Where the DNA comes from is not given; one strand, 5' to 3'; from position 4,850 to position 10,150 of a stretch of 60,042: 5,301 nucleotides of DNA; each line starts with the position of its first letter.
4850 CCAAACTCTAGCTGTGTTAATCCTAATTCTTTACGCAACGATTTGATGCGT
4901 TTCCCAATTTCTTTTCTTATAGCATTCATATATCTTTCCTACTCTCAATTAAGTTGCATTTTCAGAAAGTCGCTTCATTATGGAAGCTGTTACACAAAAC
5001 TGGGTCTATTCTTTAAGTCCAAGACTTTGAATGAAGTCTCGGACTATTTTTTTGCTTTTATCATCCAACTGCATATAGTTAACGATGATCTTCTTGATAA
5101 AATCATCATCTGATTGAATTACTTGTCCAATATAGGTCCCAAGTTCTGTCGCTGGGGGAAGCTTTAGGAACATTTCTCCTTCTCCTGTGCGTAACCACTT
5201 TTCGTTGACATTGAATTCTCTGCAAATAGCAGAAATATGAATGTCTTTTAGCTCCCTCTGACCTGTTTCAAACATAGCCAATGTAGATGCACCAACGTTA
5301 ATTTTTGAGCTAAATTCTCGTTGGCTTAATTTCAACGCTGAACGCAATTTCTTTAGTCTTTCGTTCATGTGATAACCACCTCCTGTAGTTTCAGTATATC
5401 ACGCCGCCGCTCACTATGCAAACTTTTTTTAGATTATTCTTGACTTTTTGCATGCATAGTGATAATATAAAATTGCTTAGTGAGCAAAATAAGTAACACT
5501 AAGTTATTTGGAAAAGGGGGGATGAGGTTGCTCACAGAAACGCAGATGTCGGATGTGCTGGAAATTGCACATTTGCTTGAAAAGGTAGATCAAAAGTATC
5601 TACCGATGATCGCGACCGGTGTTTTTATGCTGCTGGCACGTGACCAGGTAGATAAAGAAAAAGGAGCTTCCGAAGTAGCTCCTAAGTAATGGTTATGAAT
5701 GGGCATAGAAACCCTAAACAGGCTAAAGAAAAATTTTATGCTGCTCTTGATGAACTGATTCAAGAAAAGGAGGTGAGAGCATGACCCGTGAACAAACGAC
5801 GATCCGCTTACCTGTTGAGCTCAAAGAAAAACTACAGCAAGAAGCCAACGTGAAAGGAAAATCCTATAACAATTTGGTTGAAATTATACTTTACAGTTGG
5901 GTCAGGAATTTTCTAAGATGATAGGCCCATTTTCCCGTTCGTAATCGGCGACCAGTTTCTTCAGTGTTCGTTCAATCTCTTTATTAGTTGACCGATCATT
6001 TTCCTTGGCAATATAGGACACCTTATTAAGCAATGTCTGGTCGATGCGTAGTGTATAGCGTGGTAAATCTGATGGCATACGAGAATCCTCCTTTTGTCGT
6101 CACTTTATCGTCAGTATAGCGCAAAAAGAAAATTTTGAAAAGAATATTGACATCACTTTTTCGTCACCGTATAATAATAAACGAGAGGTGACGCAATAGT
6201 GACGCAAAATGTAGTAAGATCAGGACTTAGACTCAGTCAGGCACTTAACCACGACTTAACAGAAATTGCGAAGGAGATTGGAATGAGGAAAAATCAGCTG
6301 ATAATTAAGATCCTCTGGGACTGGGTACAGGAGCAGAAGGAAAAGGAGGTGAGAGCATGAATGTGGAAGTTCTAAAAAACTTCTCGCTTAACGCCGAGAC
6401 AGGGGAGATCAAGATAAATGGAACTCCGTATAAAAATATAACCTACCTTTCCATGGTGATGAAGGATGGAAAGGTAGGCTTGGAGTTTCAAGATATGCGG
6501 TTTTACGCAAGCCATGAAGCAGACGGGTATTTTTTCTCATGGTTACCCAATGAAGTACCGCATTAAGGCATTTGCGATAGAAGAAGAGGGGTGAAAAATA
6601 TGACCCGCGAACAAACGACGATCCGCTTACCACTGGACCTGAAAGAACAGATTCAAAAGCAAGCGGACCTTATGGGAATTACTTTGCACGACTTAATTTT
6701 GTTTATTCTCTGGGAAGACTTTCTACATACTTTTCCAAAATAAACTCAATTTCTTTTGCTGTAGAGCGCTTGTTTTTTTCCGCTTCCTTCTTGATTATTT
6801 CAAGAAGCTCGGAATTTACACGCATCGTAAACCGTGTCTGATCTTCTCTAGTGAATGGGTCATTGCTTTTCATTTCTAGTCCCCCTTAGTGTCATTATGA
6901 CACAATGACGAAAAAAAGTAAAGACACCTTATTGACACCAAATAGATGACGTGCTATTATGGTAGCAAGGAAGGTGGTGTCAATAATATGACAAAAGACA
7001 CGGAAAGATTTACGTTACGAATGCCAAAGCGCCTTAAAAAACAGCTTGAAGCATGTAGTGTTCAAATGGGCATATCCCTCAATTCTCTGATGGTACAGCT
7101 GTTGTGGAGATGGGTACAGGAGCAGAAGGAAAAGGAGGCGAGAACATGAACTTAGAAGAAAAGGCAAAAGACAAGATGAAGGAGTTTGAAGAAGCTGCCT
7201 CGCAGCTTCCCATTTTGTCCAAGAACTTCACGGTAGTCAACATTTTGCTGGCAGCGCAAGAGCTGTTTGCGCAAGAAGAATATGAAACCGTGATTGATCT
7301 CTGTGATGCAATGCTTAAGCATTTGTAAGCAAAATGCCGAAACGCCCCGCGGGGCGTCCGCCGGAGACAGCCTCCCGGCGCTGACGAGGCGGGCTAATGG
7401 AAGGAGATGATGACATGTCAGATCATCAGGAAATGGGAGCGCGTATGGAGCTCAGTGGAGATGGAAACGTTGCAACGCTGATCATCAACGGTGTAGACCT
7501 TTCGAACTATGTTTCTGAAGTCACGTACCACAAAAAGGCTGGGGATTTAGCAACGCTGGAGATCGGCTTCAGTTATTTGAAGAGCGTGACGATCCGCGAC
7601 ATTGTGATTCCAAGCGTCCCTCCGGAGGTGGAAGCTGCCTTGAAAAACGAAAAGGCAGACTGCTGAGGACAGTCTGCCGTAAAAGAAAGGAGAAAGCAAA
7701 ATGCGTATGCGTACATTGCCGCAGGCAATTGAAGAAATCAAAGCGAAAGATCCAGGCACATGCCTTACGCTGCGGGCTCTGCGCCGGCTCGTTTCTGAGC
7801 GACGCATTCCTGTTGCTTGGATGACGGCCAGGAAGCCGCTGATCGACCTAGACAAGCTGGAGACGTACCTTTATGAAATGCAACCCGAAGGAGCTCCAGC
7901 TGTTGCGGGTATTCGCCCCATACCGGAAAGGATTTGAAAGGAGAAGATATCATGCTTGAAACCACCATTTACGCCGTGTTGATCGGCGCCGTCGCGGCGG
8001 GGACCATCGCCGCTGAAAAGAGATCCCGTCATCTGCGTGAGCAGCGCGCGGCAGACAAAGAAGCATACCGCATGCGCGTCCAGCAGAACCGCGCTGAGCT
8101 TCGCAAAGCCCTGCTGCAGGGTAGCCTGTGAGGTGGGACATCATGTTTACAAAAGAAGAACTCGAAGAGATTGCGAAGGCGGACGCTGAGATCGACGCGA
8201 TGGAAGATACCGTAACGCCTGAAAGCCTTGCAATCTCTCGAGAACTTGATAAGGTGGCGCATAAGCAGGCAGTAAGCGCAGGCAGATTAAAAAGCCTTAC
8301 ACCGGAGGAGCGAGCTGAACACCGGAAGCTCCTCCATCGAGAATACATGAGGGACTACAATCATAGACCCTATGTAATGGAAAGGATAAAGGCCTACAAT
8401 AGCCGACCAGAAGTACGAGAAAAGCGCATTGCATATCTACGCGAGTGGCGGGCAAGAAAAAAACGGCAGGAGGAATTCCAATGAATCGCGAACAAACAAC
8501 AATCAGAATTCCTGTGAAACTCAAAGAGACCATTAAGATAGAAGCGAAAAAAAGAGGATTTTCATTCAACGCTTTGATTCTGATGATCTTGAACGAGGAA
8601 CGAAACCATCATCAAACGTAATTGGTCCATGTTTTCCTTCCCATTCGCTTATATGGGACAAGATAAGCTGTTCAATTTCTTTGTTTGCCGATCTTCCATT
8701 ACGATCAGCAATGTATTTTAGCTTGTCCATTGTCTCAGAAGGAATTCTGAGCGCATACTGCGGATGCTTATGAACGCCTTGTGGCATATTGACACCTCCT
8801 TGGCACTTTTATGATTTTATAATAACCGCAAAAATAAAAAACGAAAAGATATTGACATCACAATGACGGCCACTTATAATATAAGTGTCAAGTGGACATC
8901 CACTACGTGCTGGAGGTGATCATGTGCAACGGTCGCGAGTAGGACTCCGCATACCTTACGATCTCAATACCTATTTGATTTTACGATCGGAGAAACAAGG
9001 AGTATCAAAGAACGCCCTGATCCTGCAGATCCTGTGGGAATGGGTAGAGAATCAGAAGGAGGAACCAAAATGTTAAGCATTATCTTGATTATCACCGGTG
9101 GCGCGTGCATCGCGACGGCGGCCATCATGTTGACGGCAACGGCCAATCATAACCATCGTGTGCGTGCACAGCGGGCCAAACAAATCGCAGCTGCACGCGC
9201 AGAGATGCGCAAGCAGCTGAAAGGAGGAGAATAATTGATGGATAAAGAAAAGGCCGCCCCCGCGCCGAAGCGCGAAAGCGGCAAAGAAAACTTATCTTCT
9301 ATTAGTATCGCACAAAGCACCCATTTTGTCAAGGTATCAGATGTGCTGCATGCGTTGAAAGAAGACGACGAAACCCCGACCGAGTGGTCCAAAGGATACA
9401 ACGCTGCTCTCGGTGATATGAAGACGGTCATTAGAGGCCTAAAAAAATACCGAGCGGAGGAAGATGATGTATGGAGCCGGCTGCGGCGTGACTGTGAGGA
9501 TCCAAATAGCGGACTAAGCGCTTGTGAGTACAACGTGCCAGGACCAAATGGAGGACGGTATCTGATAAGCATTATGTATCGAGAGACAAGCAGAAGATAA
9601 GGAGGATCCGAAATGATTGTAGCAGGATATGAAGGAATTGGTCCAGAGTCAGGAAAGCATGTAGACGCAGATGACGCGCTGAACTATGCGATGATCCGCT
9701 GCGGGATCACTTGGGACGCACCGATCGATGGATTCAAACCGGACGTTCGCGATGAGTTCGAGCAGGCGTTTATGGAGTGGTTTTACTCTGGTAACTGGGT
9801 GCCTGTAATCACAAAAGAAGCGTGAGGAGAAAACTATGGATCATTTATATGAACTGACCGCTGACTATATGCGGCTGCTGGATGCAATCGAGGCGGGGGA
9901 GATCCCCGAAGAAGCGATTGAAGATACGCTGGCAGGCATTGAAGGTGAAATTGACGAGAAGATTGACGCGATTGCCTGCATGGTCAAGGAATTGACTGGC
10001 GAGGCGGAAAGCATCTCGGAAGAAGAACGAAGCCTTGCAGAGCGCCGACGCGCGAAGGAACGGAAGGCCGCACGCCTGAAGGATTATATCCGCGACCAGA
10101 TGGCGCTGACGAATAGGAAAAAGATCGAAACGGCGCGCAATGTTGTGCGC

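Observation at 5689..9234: Three diverged tandem copies of a ribbon-helix-helix switch cassette (nine small RHH-like genes) in the early region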

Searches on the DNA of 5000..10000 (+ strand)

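Call 4: search_dna_similar(query=window:5000-10000:+, collection=phages, mode=near, max_rows=20)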
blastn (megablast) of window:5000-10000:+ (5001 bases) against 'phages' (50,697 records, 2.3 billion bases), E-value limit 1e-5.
No match.

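Call 91: search_rna_families(source=window, start=7250, end=7480, threshold=gathering, show_alignments=1)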
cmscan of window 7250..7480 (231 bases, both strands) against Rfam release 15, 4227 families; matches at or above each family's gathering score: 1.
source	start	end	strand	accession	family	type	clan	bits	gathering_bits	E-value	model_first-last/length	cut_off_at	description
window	7335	7398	+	RF02276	Hammerhead_II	Gene; ribozyme;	CL00010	40.8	37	2.5e-07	1-66/66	no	Hammerhead ribozyme (type II)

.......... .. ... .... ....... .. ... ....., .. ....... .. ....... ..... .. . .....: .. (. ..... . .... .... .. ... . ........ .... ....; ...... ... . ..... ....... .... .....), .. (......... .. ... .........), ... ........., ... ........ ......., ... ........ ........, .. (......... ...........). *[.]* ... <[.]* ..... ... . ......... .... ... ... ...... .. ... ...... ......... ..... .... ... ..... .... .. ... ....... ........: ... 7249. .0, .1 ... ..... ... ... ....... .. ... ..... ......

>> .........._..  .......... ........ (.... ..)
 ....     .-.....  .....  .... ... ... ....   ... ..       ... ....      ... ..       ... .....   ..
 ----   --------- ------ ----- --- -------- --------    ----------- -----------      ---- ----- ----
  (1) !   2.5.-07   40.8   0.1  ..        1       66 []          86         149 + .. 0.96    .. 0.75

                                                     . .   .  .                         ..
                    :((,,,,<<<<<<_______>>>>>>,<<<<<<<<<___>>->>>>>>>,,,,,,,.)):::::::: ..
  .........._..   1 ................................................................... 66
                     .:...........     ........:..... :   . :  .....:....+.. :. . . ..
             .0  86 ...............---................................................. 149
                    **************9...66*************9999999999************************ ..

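Call 95: search_rna_families(sources=[L007, L010, L013, L014, L016, L017, L019, L021, L049, L050, L053, L054, L040, L041, L043, L044, L047], threshold=gathering)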
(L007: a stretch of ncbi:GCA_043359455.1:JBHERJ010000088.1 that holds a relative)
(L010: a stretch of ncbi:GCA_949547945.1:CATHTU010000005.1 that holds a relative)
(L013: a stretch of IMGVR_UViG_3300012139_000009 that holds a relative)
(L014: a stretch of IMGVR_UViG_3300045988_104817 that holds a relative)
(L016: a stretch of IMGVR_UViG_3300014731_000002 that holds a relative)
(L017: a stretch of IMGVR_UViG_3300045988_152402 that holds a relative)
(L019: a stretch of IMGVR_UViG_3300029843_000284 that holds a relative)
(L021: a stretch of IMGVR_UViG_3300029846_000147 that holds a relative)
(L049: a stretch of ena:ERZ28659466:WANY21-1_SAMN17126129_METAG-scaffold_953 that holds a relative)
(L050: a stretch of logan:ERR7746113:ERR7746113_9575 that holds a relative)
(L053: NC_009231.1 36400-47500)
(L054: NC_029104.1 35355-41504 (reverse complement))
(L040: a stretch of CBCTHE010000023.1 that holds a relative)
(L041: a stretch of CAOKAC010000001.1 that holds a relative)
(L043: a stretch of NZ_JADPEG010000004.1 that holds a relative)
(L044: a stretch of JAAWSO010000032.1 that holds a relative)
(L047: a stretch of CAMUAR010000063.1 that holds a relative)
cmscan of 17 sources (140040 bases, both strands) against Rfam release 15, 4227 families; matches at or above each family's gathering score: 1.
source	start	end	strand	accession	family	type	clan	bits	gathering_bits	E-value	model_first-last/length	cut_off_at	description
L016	7288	7591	+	RF00023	tmRNA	Gene;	CL00001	51.9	47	3.2e-17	1-374/374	no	transfer-messenger RNA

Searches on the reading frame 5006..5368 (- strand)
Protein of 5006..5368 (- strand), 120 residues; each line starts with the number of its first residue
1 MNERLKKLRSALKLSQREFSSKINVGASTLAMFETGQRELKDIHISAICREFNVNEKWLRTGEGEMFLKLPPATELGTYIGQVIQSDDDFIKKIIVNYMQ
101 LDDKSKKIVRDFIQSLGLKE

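Call 10: search_protein_families(library=pfam, proteins=[window:5006-5368:-], max_evalue=0.1)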
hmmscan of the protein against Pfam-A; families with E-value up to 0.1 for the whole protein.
window:5006-5368:- (120 aa): 7 families
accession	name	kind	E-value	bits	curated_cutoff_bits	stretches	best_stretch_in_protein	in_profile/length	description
PF12844.13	HTH_19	-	2.4e-12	47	30.2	1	2-65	1-64/64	Helix-turn-helix domain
PF01381.28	HTH_3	-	5.9e-10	39.5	23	1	5-59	1-55/55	Helix-turn-helix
PF13560.12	HTH_31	-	0.00014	22.5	27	1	4-40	5-42/64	Helix-turn-helix domain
PF07022.19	Phage_CI_repr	-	0.0023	18.7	22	1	4-67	2-65/65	Bacteriophage CI repressor helix-turn-helix domain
PF13413.12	HTH_25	-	0.0033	17.7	24.6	0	4-36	1-33/62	Helix-turn-helix domain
PF22495.2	HTH_92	-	0.0046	16.7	27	1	7-37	2-32/45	RsaL-like HTH domain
PF13443.12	HTH_26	-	0.033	14.9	22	1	4-55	1-53/63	Cro/C1-type HTH DNA-binding domain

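Call 96: list_cluster_members(proteins=[window:8569-8787:-, window:8481-8618:+, window:5905-6078:-, window:6357-6563:+, window:7146-7325:+, window:9070-9231:+, window:5006-5368:-, window:9836-10342:+])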
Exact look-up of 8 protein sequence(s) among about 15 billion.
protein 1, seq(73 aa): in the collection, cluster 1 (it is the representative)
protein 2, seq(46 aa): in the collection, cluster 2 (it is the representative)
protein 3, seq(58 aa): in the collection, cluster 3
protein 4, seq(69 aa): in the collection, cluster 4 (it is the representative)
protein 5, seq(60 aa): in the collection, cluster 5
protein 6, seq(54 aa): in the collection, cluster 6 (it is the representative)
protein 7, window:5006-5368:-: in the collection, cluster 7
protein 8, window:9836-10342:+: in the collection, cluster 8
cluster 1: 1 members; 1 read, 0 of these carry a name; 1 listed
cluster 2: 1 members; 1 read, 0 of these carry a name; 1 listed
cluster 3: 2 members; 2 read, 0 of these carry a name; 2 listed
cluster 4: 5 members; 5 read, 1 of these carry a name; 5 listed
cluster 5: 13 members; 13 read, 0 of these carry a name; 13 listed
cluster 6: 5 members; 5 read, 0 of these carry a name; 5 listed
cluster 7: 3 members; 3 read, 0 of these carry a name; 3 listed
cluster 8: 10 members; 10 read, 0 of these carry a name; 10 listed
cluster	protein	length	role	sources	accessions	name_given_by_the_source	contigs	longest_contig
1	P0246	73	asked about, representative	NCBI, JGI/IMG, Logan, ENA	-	-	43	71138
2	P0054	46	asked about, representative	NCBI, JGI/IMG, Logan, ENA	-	-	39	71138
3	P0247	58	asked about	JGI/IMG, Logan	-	-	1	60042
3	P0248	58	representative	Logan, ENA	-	-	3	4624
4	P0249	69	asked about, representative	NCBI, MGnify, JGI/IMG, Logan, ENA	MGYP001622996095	CR=1 FL=1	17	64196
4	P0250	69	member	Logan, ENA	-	-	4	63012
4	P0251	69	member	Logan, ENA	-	-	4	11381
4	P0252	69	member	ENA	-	-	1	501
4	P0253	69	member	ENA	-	-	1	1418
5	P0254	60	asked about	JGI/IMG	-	-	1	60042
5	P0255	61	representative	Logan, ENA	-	-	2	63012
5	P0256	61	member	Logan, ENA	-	-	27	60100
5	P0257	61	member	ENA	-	-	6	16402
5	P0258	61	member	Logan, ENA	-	-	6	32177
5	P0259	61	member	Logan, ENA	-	-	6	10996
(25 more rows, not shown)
